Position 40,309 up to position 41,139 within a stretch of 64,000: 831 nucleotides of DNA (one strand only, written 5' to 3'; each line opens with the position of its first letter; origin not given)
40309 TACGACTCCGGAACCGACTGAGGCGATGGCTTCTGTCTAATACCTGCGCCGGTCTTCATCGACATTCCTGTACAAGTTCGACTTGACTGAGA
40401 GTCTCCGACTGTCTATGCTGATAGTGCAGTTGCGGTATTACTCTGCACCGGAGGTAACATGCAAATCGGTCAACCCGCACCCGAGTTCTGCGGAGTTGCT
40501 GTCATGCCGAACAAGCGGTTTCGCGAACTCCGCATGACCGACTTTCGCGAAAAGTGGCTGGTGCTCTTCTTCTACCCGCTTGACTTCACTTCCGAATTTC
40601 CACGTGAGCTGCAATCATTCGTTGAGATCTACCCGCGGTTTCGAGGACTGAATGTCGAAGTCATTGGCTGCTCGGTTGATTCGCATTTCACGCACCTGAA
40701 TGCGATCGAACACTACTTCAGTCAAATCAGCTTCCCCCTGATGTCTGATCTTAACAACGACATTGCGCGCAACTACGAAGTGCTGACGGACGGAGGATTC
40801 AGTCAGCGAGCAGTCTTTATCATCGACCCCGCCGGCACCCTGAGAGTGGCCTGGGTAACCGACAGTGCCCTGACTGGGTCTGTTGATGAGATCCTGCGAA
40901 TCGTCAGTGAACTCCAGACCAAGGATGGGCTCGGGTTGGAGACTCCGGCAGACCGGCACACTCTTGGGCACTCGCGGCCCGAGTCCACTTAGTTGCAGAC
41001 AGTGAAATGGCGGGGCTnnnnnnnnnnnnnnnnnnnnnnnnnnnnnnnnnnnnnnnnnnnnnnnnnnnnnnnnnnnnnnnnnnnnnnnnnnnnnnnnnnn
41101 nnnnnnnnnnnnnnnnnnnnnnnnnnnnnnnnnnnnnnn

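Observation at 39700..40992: Tandem peroxiredoxin duplication in which the second copy has lost the peroxidatic cysteine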

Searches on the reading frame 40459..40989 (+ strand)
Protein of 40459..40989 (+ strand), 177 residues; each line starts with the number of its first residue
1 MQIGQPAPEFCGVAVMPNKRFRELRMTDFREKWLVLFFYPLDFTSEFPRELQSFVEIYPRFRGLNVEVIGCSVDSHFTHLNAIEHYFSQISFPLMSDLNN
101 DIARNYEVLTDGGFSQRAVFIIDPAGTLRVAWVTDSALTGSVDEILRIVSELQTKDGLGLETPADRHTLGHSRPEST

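Call 4: search_protein_families(library=pfam, proteins=[window:40459-40989:+], max_evalue=0.01)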
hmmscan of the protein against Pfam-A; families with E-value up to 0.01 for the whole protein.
window:40459-40989:+ (177 aa): 2 families
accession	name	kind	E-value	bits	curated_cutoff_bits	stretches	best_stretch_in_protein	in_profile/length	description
PF00578.27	AhpC-TSA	-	2.7e-31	108.5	26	1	3-130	1-123/124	AhpC/TSA family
PF08534.16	Redoxin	-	3.3e-07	30.7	26.6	1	4-128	3-128/148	Redoxin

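Call 5: search_protein_families(library=ncbifam, proteins=[window:40459-40989:+], max_evalue=0.01)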
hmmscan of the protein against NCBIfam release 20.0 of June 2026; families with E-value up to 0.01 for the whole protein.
window:40459-40989:+ (177 aa): 10 families
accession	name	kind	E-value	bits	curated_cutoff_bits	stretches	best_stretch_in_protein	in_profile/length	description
NF009668.0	PRK13189.1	equivalog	4.8e-28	97.9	211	1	2-165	11-176/224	peroxiredoxin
TIGR03137.1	AhpC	equivalog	6.9e-28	97.7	272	1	16-151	16-154/187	alkyl hydroperoxide reductase subunit C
NF009669.0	PRK13190.1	equivalog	5.8e-26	91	261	1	23-165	20-167/203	putative peroxiredoxin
NF040737.1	peroxi_PrxU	equivalog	1.3e-25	90.5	270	1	2-153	37-193/233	thioredoxin-dependent peroxiredoxin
NF009670.0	PRK13191.1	equivalog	1.6e-21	76.8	374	1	27-165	29-173/215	putative peroxiredoxin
NF010122.0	PRK13599.1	equivalog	1.5e-19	70.3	456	1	13-163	16-171/220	peroxiredoxin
NF011576.0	PRK15000.1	subfamily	3.3e-19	69.4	301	1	5-165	6-174/200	peroxiredoxin C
NF053650.1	PerredPrxQDein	equivalog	5.1e-10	39.5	260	1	19-151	9-144/148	thioredoxin-dependent peroxiredoxin PrxQ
NF006960.0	PRK09437.1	equivalog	1.6e-07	31.4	140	1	2-117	5-114/156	thioredoxin-dependent thiol peroxidase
NF002854.0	PRK03147.1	subfamily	1.2e-06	28.5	170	1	1-128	36-152/176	thiol-disulfide oxidoreductase ResA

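Call 6: find_homologous_proteins(query=window:40459-40989:+)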
Query window:40459-40989:+ (177 aa): 1029 proteins with E <= 0.001 among 1066 candidates; the best 120 are listed.
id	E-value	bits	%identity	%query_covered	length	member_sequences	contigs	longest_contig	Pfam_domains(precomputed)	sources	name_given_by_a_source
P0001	2.5e-115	400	100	100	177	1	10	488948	PF08534.17,PF00578.28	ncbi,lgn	-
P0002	5.0e-88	311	79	100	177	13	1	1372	PF08534.17,PF00578.28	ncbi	-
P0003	7.0e-87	307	78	100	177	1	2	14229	PF00578.28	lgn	-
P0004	3.5e-83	295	73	99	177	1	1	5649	PF08534.17,PF00578.28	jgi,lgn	-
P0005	2.0e-44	169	49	98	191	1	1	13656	PF08534.17,PF00578.28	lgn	-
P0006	8.7e-38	147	46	92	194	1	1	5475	PF10417.15,PF08534.17,PF00578.28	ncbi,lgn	-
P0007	2.1e-37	146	43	97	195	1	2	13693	PF10417.15,PF08534.17,PF00578.28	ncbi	-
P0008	2.3e-37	146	46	92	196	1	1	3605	PF10417.15,PF08534.17,PF00578.28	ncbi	-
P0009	3.4e-37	146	47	94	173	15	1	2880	PF08534.17,PF00578.28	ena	-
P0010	4.2e-37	145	45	92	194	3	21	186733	PF10417.15,PF08534.17,PF00578.28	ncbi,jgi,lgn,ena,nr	ncbi:MAG: thioredoxin peroxidase [Deltaproteobacteria bacterium GWA2_38_16]|nr:MAG: thioredoxin pero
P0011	4.5e-37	145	45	93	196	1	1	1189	PF10417.15,PF08534.17,PF00578.28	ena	-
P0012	4.6e-37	145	45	93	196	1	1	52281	PF10417.15,PF08534.17,PF00578.28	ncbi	-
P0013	4.6e-37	145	45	92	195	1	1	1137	PF10417.15,PF08534.17,PF00578.28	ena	-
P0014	4.6e-37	145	45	92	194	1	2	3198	PF10417.15,PF08534.17,PF00578.28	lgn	-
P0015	5.2e-37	145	45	93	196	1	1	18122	PF10417.15,PF08534.17,PF00578.28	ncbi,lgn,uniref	ncbi:Alkyl hydroperoxide reductase subunit C-like protein [hydrothermal vent metagenome]|uniref:Alky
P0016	5.6e-37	145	45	92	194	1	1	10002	PF10417.15,PF08534.17,PF00578.28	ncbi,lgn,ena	-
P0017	6.6e-37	145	46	92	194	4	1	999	PF10417.15,PF08534.17,PF00578.28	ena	-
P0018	9.2e-37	144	48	84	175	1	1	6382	PF08534.17,PF00578.28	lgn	-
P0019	2.3e-36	143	46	93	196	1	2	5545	PF10417.15,PF08534.17,PF00578.28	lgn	-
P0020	3.5e-36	142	46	93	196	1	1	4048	PF10417.15,PF08534.17,PF00578.28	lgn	-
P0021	3.6e-36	142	46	92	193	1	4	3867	PF10417.15,PF08534.17,PF00578.28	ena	-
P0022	3.7e-36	142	45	92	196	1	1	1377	PF10417.15,PF08534.17,PF00578.28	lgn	-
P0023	5.1e-36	142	45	92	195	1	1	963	PF10417.15,PF08534.17,PF00578.28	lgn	-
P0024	5.6e-36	142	44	92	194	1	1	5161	PF10417.15,PF08534.17,PF00578.28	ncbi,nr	ncbi:MAG: peroxiredoxin [Deltaproteobacteria bacterium]|nr:peroxiredoxin [Deltaproteobacteria bacter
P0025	7.0e-36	141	42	93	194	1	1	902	PF10417.15,PF08534.17,PF00578.28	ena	-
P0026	1.1e-35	141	42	92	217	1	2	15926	PF10417.15,PF08534.17,PF00578.28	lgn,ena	-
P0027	1.3e-35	140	45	92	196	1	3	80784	PF10417.15,PF08534.17,PF00578.28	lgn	-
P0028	1.4e-35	140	45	93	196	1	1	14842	PF10417.15,PF08534.17,PF00578.28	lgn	-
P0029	1.8e-35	140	45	92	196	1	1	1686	PF10417.15,PF08534.17,PF00578.28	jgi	-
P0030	1.9e-35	140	45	97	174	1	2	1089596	PF08534.17,PF00578.28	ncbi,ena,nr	ncbi:MAG: peroxiredoxin [Cyanobacteria bacterium]|nr:peroxiredoxin [Cyanobacteriota bacterium]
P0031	2.4e-35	139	43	93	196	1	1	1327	PF10417.15,PF08534.17,PF00578.28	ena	-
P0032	2.7e-35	139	45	92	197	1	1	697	PF10417.15,PF08534.17,PF00578.28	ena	-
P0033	2.8e-35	139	44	93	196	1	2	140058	PF10417.15,PF08534.17,PF00578.28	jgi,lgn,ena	jgi:peroxiredoxin (alkyl hydroperoxide reductase subunit C)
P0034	2.8e-35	139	45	92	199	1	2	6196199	PF10417.15,PF08534.17,PF00578.28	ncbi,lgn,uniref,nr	ncbi:alkyl hydroperoxide reductase/ Thiol specific antioxidant/ Mal allergen [Pirellula staleyi DSM 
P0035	3.0e-35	139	44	93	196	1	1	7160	PF10417.15,PF08534.17,PF00578.28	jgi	jgi:peroxiredoxin 2/4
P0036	3.2e-35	139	46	93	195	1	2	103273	PF10417.15,PF08534.17,PF00578.28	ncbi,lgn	-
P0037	3.3e-35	139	46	92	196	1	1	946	PF10417.15,PF08534.17,PF00578.28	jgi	jgi:peroxiredoxin (alkyl hydroperoxide reductase subunit C)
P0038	3.3e-35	139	46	92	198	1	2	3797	PF10417.15,PF08534.17,PF00578.28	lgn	-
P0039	3.4e-35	139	45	92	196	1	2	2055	PF10417.15,PF08534.17,PF00578.28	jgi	jgi:peroxiredoxin (alkyl hydroperoxide reductase subunit C)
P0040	3.4e-35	139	46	92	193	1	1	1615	PF10417.15,PF08534.17,PF00578.28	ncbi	-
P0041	3.5e-35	139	45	93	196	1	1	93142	PF10417.15,PF08534.17,PF00578.28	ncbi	ncbi:MAG: peroxiredoxin [Thermoguttaceae bacterium]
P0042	3.9e-35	139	43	93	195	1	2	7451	PF10417.15,PF08534.17,PF00578.28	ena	-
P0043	4.0e-35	139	43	93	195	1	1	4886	PF10417.15,PF08534.17,PF00578.28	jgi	-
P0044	4.5e-35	139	43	93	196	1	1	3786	PF10417.15,PF08534.17,PF00578.28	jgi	jgi:peroxiredoxin 2/4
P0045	5.2e-35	138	43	93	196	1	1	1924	PF10417.15,PF08534.17,PF00578.28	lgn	-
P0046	5.3e-35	138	45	92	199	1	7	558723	PF10417.15,PF08534.17,PF00578.28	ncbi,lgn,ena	-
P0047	5.3e-35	138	43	96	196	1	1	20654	PF10417.15,PF08534.17,PF00578.28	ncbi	-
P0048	5.4e-35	138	45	92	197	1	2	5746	PF10417.15,PF08534.17,PF00578.28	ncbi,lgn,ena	-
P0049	5.8e-35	138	46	92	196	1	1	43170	PF10417.15,PF08534.17,PF00578.28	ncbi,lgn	-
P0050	6.0e-35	138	42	93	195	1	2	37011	PF10417.15,PF08534.17,PF00578.28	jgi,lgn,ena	-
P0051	6.9e-35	138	42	93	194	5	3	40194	PF10417.15,PF08534.17,PF00578.28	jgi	jgi:alkyl hydroperoxide reductase subunit AhpC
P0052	7.7e-35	138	44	93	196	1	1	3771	PF10417.15,PF08534.17,PF00578.28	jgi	jgi:peroxiredoxin 2/4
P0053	7.8e-35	138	44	93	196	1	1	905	PF10417.15,PF08534.17,PF00578.28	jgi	-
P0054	7.9e-35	138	44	93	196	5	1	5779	PF10417.15,PF08534.17,PF00578.28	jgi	jgi:peroxiredoxin 2/4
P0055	7.9e-35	138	44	93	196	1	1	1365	PF10417.15,PF08534.17,PF00578.28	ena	-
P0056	8.0e-35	138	44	93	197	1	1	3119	PF10417.15,PF08534.17,PF00578.28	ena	-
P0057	8.3e-35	138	44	99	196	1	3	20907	PF10417.15,PF08534.17,PF00578.28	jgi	jgi:alkyl hydroperoxide reductase subunit AhpC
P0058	9.3e-35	138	45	92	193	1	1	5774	PF10417.15,PF08534.17,PF00578.28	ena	-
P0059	9.4e-35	138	45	94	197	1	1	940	PF10417.15,PF08534.17,PF00578.28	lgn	-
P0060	9.5e-35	138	42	96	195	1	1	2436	PF10417.15,PF08534.17,PF00578.28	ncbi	-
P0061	1.0e-34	137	42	93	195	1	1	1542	PF10417.15,PF08534.17,PF00578.28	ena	-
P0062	1.0e-34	137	43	93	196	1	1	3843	PF10417.15,PF08534.17,PF00578.28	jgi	jgi:peroxiredoxin (alkyl hydroperoxide reductase subunit C)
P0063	1.1e-34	137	44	93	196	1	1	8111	PF10417.15,PF08534.17,PF00578.28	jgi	jgi:peroxiredoxin 2/4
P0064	1.2e-34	137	43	96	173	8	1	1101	PF08534.17,PF00578.28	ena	-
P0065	1.2e-34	137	44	92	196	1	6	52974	PF10417.15,PF08534.17,PF00578.28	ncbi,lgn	-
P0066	1.3e-34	137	42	94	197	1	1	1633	PF10417.15,PF08534.17,PF00578.28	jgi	jgi:peroxiredoxin 2/4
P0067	1.3e-34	137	44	97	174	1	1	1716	PF08534.17,PF00578.28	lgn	-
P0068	1.4e-34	137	42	93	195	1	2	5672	PF10417.15,PF08534.17,PF00578.28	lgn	-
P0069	1.5e-34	137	42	92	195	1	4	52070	PF10417.15,PF08534.17,PF00578.28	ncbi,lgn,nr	ncbi:MAG: peroxiredoxin [Nitrospinae bacterium]|nr:peroxiredoxin [Nitrospinota bacterium]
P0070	1.6e-34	137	44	99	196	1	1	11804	PF10417.15,PF08534.17,PF00578.28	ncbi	-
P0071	1.9e-34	137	43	93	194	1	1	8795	PF10417.15,PF08534.17,PF00578.28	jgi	-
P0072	1.9e-34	137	42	92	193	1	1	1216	PF10417.15,PF08534.17,PF00578.28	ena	-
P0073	1.9e-34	137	43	93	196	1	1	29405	PF10417.15,PF08534.17,PF00578.28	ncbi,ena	-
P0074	1.9e-34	137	44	92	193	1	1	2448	PF10417.15,PF08534.17,PF00578.28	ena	-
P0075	1.9e-34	137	43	93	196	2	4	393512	PF10417.15,PF08534.17,PF00578.28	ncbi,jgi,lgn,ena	ncbi:MAG: peroxiredoxin [Thermoguttaceae bacterium]|jgi:peroxiredoxin (alkyl hydroperoxide reductase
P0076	2.0e-34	137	43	93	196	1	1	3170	PF10417.15,PF08534.17,PF00578.28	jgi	jgi:peroxiredoxin 2/4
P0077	2.1e-34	136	45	94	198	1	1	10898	PF10417.15,PF08534.17,PF00578.28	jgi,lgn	jgi:peroxiredoxin (alkyl hydroperoxide reductase subunit C)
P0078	2.9e-34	136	44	93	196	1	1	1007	PF10417.15,PF08534.17,PF00578.28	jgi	jgi:peroxiredoxin (alkyl hydroperoxide reductase subunit C)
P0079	2.9e-34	136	42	93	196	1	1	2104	PF10417.15,PF08534.17,PF00578.28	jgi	jgi:peroxiredoxin (alkyl hydroperoxide reductase subunit C)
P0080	3.3e-34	136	41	96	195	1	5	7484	PF10417.15,PF08534.17,PF00578.28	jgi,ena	-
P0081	3.4e-34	136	44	92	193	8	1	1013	PF10417.15,PF08534.17,PF00578.28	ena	-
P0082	3.6e-34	136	44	92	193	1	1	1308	PF10417.15,PF08534.17,PF00578.28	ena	-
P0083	3.6e-34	136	44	92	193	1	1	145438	PF10417.15,PF08534.17,PF00578.28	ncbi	-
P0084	3.7e-34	136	43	92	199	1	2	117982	PF10417.15,PF08534.17,PF00578.28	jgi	jgi:alkyl hydroperoxide reductase subunit AhpC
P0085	3.7e-34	136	44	92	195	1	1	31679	PF10417.15,PF08534.17,PF00578.28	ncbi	-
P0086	4.0e-34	136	42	93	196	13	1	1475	PF10417.15,PF08534.17,PF00578.28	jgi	jgi:peroxiredoxin 2/4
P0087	4.2e-34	135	42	97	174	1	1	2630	PF08534.17,PF00578.28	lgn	-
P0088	4.5e-34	135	43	92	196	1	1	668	PF10417.15,PF08534.17,PF00578.28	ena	-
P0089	5.1e-34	135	41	93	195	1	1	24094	PF10417.15,PF08534.17,PF00578.28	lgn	-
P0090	5.1e-34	135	45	93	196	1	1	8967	PF10417.15,PF08534.17,PF00578.28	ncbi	ncbi:MAG: peroxiredoxin [Thermoguttaceae bacterium]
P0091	5.4e-34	135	42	93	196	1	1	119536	PF10417.15,PF08534.17,PF00578.28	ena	-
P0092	5.5e-34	135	43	93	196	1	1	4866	PF10417.15,PF08534.17,PF00578.28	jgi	jgi:peroxiredoxin 2/4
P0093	5.5e-34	135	45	92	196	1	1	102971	PF10417.15,PF08534.17,PF00578.28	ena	-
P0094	5.5e-34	135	44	93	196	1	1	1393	PF10417.15,PF08534.17,PF00578.28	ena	-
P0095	5.8e-34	135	44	93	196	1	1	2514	PF10417.15,PF08534.17,PF00578.28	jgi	jgi:peroxiredoxin 2/4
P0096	6.3e-34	135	44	92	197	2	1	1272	PF10417.15,PF08534.17,PF00578.28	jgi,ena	-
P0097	6.3e-34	135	41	93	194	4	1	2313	PF10417.15,PF08534.17,PF00578.28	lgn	-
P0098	6.9e-34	135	43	93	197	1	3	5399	PF10417.15,PF08534.17,PF00578.28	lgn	-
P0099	7.1e-34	135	42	93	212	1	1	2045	PF10417.15,PF08534.17,PF00578.28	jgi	jgi:peroxiredoxin (alkyl hydroperoxide reductase subunit C)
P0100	7.3e-34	135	42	96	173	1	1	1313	PF08534.17,PF00578.28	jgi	jgi:peroxiredoxin (alkyl hydroperoxide reductase subunit C)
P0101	7.3e-34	135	43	92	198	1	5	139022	PF10417.15,PF08534.17,PF00578.28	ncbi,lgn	-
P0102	7.5e-34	135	42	93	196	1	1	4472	PF10417.15,PF08534.17,PF00578.28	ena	-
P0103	7.7e-34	135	44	97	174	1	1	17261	PF08534.17,PF00578.28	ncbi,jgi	jgi:peroxiredoxin (alkyl hydroperoxide reductase subunit C)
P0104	8.1e-34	135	40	96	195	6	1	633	PF10417.15,PF08534.17,PF00578.28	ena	-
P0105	8.2e-34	135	42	93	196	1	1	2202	PF10417.15,PF08534.17,PF00578.28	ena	-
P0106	8.3e-34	135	44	92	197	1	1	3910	PF10417.15,PF08534.17,PF00578.28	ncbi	-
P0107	8.9e-34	134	44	93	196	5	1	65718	PF10417.15,PF08534.17,PF00578.28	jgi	-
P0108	9.1e-34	134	46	92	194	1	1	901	PF10417.15,PF08534.17,PF00578.28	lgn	-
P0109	9.7e-34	134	43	92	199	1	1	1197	PF10417.15,PF08534.17,PF00578.28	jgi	jgi:peroxiredoxin (alkyl hydroperoxide reductase subunit C)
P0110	1.0e-33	134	42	93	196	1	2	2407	PF10417.15,PF08534.17,PF00578.28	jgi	-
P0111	1.0e-33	134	42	93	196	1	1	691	PF10417.15,PF08534.17,PF00578.28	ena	-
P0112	1.1e-33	134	43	93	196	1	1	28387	PF10417.15,PF08534.17,PF00578.28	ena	-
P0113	1.1e-33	134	44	92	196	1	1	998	PF10417.15,PF08534.17,PF00578.28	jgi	jgi:alkyl hydroperoxide reductase subunit AhpC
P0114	1.1e-33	134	44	92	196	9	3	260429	PF10417.15,PF08534.17,PF00578.28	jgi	jgi:peroxiredoxin (alkyl hydroperoxide reductase subunit C)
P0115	1.3e-33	134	43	92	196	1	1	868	PF10417.15,PF08534.17,PF00578.28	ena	-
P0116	1.4e-33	134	44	93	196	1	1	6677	PF10417.15,PF08534.17,PF00578.28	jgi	jgi:peroxiredoxin 2/4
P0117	1.4e-33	134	42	93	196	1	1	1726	PF10417.15,PF08534.17,PF00578.28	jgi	-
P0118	1.5e-33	134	41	93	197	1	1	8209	PF10417.15,PF08534.17,PF00578.28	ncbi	-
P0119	1.5e-33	134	42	92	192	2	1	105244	PF10417.15,PF08534.17,PF00578.28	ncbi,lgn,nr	ncbi:MAG: peroxiredoxin [Deltaproteobacteria bacterium]|nr:peroxiredoxin [Deltaproteobacteria bacter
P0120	1.6e-33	134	44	93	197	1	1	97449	PF10417.15,PF08534.17,PF00578.28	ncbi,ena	-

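Call 8: find_encoding_contigs(protein=P0003, flank=6000, max_places=3)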
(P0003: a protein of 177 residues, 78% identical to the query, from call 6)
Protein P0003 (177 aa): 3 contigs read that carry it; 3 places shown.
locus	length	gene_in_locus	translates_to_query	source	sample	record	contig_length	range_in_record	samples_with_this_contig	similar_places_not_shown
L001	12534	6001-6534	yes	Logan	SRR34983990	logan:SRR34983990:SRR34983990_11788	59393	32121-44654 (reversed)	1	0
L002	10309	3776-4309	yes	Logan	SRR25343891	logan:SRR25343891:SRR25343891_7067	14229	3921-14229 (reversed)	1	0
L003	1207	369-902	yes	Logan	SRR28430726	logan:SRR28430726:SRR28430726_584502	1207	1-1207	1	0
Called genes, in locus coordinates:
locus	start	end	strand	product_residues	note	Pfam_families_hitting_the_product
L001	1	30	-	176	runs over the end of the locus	-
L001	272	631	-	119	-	-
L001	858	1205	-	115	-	PF02311:AraC_binding (weak), PF07883:Cupin_2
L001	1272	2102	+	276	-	PF01261:AP_endonuc_2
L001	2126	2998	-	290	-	PF00892:EamA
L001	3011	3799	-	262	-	PF00106:adh_short, PF08659:KR, PF23441:SDR, PF13561:adh_short_C2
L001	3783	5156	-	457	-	PF01546:Peptidase_M20, PF07687:M20_dimer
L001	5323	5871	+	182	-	PF00578:AhpC-TSA, PF08534:Redoxin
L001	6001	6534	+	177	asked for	PF00578:AhpC-TSA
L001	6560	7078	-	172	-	PF04306:DUF456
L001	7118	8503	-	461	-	PF00474:SSF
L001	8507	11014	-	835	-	PF13620:CarboxypepD_reg, PF13715:CarbopepD_reg_2, PF07715:Plug, PF00593:TonB_dep_Rec_b-barrel, PF14905:OMP_b-brl_3 (faint)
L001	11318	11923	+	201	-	PF01209:Ubie_methyltran, PF13489:Methyltransf_23, PF01728:FtsJ (weak), PF01135:PCMT (weak), PF13847:Methyltransf_31, PF08241:Methyltransf_11, PF08242:Methyltransf_12, PF13649:Methyltransf_25, +1 more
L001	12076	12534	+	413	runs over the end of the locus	PF06245:DUF1015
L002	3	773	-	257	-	?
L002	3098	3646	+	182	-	PF00578:AhpC-TSA, PF08534:Redoxin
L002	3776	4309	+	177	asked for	PF00578:AhpC-TSA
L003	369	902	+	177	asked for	PF00578:AhpC-TSA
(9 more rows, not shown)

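Call 9: find_encoding_contigs(protein=P0004, flank=6000, max_places=3)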
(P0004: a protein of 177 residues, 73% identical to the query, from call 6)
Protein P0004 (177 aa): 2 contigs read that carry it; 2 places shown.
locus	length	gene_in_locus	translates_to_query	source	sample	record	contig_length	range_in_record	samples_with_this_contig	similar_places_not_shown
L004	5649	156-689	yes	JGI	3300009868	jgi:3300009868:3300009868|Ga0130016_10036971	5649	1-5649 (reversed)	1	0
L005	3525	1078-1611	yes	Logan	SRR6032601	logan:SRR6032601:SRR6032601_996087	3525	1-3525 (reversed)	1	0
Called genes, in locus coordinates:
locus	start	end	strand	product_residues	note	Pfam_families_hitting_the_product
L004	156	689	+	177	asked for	PF00578:AhpC-TSA, PF08534:Redoxin (weak)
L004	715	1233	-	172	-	PF04306:DUF456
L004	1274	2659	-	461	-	PF00474:SSF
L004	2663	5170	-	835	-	PF13620:CarboxypepD_reg, PF13715:CarbopepD_reg_2 (weak), PF07715:Plug, PF00593:TonB_dep_Rec_b-barrel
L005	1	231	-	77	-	?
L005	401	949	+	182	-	PF00578:AhpC-TSA, PF08534:Redoxin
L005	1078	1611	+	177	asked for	PF00578:AhpC-TSA, PF08534:Redoxin (weak)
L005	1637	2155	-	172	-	PF04306:DUF456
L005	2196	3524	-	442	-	?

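Call 10: find_encoding_contigs(protein=P0005, flank=6000, max_places=3)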
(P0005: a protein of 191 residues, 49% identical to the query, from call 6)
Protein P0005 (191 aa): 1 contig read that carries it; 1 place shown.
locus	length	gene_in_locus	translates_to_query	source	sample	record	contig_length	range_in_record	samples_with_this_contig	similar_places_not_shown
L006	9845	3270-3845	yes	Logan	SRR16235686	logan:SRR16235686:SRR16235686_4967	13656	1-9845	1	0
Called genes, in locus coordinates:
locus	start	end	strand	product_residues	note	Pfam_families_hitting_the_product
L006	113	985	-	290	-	PF00892:EamA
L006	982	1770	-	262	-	PF00106:adh_short, PF08659:KR, PF23441:SDR (weak), PF13561:adh_short_C2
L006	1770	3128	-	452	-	PF01546:Peptidase_M20, PF07687:M20_dimer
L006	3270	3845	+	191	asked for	PF00578:AhpC-TSA, PF08534:Redoxin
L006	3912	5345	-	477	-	PF00199:Catalase, PF06628:Catalase-rel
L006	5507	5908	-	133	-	PF01475:FUR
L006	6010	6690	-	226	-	PF00230:MIP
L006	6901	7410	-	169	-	PF04306:DUF456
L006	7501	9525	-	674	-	PF00884:Sulfatase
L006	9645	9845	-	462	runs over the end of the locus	PF00474:SSF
